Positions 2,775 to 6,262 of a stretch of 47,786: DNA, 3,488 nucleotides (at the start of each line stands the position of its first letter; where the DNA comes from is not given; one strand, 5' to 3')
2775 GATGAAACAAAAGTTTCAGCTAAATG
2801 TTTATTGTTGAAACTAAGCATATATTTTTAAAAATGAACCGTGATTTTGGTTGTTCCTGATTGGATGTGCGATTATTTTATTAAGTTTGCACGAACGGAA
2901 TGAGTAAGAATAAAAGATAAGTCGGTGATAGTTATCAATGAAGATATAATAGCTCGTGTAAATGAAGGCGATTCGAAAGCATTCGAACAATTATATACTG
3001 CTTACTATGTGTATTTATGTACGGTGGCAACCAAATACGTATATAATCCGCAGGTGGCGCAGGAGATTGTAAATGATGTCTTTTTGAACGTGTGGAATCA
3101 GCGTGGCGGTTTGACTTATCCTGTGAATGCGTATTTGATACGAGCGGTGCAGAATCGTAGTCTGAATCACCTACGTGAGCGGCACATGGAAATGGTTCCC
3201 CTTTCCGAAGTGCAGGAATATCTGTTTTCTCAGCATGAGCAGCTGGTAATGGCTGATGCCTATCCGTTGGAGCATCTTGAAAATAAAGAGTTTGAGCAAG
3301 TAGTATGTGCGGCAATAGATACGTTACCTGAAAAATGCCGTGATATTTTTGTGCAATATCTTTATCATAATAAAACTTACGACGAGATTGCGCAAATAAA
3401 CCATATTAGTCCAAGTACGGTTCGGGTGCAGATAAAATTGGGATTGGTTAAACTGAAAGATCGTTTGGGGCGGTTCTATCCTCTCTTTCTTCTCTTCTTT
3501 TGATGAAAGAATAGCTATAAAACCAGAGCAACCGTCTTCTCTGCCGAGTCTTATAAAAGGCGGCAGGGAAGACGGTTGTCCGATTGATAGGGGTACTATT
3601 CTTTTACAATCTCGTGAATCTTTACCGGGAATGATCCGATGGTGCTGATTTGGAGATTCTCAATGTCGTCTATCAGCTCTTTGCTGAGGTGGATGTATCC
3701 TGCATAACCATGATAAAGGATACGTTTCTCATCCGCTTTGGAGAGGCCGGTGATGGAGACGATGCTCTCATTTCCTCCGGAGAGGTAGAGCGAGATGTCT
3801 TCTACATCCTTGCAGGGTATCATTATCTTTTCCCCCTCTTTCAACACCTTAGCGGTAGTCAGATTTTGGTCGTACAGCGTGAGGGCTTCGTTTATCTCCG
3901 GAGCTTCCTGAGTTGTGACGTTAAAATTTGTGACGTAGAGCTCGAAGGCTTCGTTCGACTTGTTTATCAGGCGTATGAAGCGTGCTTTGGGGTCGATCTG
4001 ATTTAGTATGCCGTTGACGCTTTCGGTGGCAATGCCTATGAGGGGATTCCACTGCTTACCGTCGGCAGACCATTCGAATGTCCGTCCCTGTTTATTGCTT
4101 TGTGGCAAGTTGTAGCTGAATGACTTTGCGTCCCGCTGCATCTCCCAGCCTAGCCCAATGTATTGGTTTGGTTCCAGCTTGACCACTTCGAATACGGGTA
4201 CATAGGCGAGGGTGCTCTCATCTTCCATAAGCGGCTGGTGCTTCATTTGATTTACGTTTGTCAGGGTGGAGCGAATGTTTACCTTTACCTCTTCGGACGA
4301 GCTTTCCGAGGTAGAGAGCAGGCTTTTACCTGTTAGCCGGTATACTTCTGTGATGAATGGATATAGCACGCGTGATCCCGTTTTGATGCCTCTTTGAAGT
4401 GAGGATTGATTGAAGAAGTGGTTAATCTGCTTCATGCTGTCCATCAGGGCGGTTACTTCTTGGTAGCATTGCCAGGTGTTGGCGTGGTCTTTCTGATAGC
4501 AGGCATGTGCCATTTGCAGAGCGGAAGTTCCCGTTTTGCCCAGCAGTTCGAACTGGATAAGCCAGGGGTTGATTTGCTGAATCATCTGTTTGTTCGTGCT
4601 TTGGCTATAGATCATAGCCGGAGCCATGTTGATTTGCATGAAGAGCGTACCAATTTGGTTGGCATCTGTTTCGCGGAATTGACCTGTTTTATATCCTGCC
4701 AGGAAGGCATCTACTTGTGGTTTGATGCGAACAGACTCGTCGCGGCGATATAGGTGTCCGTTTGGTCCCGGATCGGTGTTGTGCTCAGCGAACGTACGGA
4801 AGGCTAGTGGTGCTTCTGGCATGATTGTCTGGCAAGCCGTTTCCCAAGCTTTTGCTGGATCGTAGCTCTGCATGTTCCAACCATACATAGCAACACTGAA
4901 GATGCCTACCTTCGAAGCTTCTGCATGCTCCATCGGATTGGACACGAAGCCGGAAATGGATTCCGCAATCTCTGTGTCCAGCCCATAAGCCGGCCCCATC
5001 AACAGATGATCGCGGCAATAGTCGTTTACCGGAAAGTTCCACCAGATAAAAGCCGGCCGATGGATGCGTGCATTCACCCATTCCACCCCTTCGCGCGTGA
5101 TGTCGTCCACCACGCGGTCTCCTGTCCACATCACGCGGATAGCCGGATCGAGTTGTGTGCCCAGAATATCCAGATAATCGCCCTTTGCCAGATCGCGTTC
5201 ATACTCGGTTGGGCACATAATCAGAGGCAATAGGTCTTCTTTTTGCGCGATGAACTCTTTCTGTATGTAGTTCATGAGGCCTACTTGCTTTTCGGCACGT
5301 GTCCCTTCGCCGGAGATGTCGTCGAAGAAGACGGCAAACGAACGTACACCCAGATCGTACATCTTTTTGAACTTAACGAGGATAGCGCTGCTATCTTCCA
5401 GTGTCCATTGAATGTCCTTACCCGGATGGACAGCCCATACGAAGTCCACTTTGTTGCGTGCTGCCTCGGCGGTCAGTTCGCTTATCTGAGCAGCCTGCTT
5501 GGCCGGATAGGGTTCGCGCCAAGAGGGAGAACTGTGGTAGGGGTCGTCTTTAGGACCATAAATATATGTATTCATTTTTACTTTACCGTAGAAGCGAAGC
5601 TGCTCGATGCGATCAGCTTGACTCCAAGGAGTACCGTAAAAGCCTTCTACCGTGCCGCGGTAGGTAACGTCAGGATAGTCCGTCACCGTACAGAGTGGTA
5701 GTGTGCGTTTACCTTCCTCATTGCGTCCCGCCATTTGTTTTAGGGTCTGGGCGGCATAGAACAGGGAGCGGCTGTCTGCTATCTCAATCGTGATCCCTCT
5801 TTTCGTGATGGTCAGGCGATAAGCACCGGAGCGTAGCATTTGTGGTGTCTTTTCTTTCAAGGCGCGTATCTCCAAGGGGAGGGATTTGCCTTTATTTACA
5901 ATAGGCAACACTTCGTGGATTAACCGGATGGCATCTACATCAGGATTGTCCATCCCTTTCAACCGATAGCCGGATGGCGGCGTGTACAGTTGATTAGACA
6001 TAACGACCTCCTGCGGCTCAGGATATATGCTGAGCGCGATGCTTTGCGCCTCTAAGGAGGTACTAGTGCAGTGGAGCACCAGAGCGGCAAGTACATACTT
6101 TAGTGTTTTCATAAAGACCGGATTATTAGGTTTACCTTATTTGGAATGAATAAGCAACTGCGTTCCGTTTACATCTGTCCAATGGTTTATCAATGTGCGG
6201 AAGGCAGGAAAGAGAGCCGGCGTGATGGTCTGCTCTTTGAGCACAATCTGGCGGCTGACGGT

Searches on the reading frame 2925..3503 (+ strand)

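Call 76: search_protein_families(library=pfam, proteins=[window:2925-3503:+], max_evalue=0.00001)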
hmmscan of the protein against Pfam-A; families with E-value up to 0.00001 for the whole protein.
window:2925-3503:+ (192 aa): 3 families
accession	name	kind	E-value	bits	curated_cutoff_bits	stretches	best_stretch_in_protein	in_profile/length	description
PF08281.18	Sigma70_r4_2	-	4e-11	42.8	25.7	1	129-177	6-54/54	Sigma-70, region 4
PF04545.22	Sigma70_r4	-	9e-10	38.4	24.1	1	130-178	1-49/50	Sigma-70, region 4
PF04542.20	Sigma70_r2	-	7.1e-07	29.4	24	1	23-86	1-68/71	Sigma-70 region 2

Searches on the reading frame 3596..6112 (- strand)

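Call 61: search_protein_families(library=pfam, proteins=[window:3596-6112:-], max_evalue=0.00001)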
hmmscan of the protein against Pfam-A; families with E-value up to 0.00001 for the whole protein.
window:3596-6112:- (838 aa): 5 families
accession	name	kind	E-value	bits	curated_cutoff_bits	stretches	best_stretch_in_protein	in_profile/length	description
PF07555.19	NAGidase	-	5.4e-123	410.5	25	1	152-442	1-294/295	beta-N-acetylglucosaminidase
PF21809.3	Glyco_hydro_84_hel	-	1.9e-30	106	27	1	459-591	1-131/131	Bacterial GH84, post-catalytic domain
PF02838.20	Glyco_hydro_20b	-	3.7e-15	57.2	26.1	1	27-146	2-124/124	Glycosyl hydrolase family 20, domain 2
PF21774.3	NagJ_C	-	2.9e-11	44.5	28.3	1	463-563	2-101/114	Hyaluronidase post-catalytic domain-like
PF18344.7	CBM32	-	6.2e-07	29.6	25.7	1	618-665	14-61/64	Carbohydrate binding module family 32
